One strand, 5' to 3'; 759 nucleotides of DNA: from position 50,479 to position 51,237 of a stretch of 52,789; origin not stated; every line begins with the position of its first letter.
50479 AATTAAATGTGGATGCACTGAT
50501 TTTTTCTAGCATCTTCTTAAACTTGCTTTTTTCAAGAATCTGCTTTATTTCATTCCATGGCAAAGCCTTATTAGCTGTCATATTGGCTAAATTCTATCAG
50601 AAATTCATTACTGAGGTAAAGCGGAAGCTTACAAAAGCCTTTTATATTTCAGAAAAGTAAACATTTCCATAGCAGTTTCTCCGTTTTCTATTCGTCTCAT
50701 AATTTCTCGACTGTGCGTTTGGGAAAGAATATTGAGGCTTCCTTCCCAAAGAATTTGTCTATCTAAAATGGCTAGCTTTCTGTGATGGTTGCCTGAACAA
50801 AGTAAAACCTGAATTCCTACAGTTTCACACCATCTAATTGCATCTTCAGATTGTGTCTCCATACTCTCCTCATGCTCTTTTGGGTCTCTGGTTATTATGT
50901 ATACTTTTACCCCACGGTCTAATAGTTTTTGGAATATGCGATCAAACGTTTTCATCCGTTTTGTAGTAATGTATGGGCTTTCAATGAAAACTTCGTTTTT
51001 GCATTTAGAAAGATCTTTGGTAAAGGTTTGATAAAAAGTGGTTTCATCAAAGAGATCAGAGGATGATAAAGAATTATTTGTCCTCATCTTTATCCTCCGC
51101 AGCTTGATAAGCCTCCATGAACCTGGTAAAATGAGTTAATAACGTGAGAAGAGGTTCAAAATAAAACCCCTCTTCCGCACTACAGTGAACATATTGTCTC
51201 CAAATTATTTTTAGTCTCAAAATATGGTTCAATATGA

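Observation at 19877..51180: Candidate integrative conjugative element with a minimal T4SS and a serine recombinase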

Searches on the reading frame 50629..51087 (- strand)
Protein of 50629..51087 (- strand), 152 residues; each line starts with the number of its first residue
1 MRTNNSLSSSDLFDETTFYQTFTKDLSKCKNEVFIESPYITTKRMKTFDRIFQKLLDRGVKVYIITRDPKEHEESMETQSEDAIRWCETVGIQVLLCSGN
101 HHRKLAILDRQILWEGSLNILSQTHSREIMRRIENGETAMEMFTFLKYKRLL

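Call 8: search_protein_families(library=pfam, proteins=[window:50629-51087:-], max_evalue=0.01)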
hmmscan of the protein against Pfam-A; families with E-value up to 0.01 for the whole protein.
window:50629-51087:- (152 aa): 2 families
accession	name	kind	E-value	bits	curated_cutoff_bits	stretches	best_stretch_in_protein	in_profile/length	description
PF13091.12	PLDc_2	-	1.4e-12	48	27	1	24-141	3-123/132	PLD-like domain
PF04016.18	DUF364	-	0.0078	16.3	23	0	48-92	20-68/147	Putative heavy-metal chelation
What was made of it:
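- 50629..51087 (-): PLD-family (Nuc-like) nuclease. In the joined form it lies directly downstream of the recombinase. PLDc_2 48 bits (call 8).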

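Call 77: search_protein_families(library=ncbifam, proteins=[window:50629-51087:-], max_evalue=0.01)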
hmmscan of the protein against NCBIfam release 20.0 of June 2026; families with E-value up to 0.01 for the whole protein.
window:50629-51087:- (152 aa): 1 family
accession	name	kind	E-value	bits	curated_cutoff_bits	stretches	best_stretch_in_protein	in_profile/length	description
NF041068.1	DpdK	equivalog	0.0059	16.2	100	0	43-120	62-135/167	phospholipase D-like domain-containing protein DpdK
